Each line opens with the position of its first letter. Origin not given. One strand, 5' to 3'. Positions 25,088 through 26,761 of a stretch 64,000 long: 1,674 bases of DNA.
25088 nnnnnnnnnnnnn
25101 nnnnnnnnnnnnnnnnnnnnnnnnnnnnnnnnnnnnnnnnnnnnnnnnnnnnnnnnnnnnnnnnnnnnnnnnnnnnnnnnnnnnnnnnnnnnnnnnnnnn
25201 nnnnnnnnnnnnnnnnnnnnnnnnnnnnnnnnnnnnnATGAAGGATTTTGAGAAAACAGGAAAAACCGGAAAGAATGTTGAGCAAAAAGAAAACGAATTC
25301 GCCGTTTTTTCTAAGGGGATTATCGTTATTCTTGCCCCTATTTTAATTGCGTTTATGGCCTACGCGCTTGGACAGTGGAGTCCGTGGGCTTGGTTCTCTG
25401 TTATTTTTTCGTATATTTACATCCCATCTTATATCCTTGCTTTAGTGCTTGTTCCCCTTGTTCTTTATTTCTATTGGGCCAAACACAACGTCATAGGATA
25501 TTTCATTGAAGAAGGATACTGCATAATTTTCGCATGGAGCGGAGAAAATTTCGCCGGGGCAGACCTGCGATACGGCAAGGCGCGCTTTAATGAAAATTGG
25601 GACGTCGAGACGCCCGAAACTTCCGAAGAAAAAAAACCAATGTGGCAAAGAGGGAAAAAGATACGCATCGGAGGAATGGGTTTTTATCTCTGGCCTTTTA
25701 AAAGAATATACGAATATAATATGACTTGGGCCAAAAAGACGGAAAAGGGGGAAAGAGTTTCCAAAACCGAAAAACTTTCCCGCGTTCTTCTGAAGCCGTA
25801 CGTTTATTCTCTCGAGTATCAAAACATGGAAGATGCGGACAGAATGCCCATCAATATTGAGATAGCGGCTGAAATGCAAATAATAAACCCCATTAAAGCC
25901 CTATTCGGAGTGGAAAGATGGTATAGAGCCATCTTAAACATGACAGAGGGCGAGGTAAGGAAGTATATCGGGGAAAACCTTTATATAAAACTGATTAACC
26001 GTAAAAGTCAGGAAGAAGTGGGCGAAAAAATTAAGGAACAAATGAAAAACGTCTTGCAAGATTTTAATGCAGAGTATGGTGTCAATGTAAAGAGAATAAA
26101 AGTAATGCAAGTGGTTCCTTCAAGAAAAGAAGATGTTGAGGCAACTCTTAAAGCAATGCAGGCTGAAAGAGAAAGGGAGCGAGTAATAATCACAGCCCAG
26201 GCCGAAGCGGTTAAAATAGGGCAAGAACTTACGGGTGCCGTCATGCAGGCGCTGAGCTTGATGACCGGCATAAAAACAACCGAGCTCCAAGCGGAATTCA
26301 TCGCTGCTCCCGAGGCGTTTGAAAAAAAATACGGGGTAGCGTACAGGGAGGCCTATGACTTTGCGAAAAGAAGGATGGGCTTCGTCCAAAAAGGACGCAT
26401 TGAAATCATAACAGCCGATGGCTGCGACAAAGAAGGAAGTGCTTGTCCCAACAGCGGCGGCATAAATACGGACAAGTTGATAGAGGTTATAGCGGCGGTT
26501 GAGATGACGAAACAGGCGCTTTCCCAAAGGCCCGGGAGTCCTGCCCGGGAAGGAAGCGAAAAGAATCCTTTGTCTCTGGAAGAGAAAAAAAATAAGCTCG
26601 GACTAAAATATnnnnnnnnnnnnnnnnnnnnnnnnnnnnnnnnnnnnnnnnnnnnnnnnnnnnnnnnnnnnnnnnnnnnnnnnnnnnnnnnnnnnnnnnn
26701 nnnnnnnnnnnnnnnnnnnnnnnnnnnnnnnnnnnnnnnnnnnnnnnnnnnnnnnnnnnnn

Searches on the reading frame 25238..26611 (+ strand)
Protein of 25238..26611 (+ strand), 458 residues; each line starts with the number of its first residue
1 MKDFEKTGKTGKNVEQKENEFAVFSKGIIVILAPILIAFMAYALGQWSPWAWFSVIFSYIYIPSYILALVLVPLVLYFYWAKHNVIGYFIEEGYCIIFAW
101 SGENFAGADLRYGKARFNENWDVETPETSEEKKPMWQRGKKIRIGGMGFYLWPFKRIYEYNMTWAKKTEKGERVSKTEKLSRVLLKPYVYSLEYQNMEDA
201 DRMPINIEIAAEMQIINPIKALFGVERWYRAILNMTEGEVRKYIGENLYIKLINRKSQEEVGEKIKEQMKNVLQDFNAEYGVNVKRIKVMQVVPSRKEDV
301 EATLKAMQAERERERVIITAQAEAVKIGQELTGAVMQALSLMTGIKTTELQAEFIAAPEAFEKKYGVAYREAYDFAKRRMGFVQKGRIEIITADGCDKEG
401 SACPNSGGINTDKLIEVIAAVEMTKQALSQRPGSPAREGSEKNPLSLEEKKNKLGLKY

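Call 73: search_protein_families(library=pfam, proteins=[window:25238-26611:+], max_evalue=0.001)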
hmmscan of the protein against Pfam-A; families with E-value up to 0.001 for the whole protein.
window:25238-26611:+ (458 aa): 1 family
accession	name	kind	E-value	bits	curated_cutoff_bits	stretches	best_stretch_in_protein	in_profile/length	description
PF01145.31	Band_7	-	6.4e-11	43.1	23.6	1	139-324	15-176/176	SPFH domain / Band 7 family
